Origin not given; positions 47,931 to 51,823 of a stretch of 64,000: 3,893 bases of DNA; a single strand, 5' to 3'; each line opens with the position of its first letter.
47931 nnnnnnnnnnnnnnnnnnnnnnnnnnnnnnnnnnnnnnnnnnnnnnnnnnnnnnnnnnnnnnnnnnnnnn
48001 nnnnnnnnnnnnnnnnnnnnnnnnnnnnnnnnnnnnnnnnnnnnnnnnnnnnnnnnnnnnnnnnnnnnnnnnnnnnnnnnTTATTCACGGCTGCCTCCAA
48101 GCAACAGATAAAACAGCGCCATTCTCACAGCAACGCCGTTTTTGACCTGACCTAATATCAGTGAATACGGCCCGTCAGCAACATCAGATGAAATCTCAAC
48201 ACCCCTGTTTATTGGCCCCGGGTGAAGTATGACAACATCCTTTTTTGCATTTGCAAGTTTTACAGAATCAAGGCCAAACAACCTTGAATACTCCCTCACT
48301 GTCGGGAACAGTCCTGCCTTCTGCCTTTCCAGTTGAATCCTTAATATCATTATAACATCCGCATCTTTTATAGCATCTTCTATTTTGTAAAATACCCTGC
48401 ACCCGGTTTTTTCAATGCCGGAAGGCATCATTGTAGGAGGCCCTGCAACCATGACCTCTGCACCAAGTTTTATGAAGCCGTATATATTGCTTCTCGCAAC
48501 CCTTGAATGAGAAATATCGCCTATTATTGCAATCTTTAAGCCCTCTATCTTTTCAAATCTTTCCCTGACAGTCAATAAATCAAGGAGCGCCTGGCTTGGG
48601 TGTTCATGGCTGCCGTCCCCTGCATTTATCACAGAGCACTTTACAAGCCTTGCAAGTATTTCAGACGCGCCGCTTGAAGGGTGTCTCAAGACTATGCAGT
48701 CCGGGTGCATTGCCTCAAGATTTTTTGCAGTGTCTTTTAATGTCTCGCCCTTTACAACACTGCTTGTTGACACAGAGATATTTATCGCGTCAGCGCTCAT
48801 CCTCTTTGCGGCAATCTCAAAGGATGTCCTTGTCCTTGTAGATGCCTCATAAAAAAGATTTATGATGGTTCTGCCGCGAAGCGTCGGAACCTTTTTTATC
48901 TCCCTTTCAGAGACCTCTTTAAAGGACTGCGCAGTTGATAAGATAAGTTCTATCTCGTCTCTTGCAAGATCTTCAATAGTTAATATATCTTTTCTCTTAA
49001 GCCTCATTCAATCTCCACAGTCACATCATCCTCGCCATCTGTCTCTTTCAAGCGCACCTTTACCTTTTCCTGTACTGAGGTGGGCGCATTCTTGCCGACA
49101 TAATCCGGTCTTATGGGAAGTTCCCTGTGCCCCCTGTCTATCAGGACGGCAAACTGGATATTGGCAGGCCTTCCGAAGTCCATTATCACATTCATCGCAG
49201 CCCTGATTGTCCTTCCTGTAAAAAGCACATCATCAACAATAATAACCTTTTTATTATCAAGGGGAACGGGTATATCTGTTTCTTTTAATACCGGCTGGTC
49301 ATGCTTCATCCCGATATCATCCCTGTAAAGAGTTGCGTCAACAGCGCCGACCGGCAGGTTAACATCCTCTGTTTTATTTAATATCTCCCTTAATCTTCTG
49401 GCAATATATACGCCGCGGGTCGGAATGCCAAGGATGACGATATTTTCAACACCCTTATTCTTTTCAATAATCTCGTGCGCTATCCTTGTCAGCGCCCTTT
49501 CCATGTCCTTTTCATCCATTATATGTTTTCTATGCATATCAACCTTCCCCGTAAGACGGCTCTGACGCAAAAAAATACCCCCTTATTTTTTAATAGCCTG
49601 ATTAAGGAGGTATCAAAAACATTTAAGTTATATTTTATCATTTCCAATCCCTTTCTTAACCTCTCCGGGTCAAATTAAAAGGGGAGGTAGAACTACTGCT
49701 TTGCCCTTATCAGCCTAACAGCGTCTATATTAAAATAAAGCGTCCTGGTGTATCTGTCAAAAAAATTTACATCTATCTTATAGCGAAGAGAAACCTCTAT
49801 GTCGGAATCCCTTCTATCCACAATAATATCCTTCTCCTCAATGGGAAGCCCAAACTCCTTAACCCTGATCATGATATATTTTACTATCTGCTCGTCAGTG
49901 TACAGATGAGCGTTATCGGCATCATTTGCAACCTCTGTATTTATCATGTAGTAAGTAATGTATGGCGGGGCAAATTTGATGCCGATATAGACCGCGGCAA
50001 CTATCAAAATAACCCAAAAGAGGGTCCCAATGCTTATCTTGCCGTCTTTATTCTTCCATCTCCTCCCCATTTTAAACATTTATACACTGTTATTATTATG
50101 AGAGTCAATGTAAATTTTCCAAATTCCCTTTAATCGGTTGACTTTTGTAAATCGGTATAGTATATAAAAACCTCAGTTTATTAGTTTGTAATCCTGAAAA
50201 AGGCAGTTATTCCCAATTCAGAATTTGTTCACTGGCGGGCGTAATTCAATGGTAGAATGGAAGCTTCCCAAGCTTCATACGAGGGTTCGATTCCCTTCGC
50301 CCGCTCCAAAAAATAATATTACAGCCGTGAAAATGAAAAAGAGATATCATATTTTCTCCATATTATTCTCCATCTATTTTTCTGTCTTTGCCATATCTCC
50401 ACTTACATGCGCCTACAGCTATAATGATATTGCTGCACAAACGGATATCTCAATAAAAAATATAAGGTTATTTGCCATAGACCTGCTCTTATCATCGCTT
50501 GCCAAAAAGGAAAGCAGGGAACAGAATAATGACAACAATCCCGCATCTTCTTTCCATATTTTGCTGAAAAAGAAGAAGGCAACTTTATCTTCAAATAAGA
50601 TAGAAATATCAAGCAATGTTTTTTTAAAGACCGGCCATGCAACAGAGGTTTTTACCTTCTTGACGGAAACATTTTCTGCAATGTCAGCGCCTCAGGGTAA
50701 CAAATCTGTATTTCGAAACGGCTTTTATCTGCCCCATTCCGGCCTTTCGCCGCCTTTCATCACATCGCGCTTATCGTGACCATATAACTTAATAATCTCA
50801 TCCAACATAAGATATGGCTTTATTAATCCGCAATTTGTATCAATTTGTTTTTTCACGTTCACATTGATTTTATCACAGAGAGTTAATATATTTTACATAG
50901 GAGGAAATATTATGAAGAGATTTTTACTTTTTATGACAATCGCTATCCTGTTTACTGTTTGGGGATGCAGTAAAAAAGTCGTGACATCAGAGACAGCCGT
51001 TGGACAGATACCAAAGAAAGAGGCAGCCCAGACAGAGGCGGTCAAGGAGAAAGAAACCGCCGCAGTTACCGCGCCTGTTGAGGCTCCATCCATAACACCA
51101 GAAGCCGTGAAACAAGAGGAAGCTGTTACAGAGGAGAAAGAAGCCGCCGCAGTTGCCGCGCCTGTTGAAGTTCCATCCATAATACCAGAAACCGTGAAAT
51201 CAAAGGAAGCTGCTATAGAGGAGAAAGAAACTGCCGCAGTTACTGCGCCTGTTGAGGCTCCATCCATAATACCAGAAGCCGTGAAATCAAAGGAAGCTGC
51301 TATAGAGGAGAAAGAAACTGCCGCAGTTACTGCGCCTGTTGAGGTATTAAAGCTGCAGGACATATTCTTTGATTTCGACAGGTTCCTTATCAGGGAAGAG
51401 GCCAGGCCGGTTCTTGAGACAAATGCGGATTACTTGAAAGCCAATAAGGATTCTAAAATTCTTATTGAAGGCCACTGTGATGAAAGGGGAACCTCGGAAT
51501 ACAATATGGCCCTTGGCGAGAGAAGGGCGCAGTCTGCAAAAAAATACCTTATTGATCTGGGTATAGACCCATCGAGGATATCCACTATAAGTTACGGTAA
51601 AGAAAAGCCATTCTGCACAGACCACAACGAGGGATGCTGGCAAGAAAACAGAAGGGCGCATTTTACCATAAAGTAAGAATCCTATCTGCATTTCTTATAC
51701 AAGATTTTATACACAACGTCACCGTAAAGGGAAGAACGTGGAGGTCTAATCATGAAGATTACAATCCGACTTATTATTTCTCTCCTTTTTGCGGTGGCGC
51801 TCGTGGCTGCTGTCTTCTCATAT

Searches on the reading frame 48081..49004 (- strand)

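Call 72: search_protein_families(library=pfam, proteins=[window:48081-49004:-], max_evalue=0.00001)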
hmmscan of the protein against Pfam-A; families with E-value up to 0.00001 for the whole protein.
window:48081-49004:- (307 aa): 2 families
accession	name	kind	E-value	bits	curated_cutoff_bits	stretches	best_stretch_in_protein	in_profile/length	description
PF02729.26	OTCace_N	-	4.5e-48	163.5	29.9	1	5-148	1-148/148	Aspartate/ornithine carbamoyltransferase, carbamoyl-P binding domain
PF00185.30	OTCace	-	1.8e-28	100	29.4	1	154-301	1-157/157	Aspartate/ornithine carbamoyltransferase, Asp/Orn binding domain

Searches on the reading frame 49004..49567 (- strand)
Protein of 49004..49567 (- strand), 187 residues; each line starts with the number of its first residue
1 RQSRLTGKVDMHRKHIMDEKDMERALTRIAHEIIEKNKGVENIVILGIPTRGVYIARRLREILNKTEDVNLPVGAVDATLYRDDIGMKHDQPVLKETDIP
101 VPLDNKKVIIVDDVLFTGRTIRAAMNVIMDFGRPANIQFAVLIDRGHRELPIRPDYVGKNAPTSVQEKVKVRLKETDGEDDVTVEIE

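Call 72: search_protein_families(library=pfam, proteins=[window:49004-49567:-], max_evalue=0.00001)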
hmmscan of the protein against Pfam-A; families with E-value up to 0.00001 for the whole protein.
window:49004-49567:- (187 aa): 2 families
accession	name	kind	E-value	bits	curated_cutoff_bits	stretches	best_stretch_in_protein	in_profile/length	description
PF00156.33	Pribosyltran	-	6.8e-23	81.2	26.3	1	14-162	3-144/158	Phosphoribosyl transferase domain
PF14681.12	UPRTase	-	6.3e-07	29.5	27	0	89-143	104-159/206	Uracil phosphoribosyltransferase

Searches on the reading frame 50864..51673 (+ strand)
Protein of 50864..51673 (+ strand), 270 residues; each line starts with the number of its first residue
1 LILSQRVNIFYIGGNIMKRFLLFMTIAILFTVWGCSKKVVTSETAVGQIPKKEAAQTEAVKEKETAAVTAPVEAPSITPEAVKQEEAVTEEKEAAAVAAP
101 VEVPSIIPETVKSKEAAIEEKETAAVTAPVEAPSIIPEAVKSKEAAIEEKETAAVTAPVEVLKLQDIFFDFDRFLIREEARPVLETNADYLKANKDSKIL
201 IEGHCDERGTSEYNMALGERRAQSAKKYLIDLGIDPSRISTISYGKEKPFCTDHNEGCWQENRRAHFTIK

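Call 72: search_protein_families(library=pfam, proteins=[window:50864-51673:+], max_evalue=0.00001)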
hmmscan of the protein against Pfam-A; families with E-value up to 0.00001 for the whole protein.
window:50864-51673:+ (270 aa): 1 family
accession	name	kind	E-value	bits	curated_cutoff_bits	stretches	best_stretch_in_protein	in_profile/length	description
PF00691.25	OmpA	-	1.1e-22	80.6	27.2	1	168-254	1-89/98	OmpA family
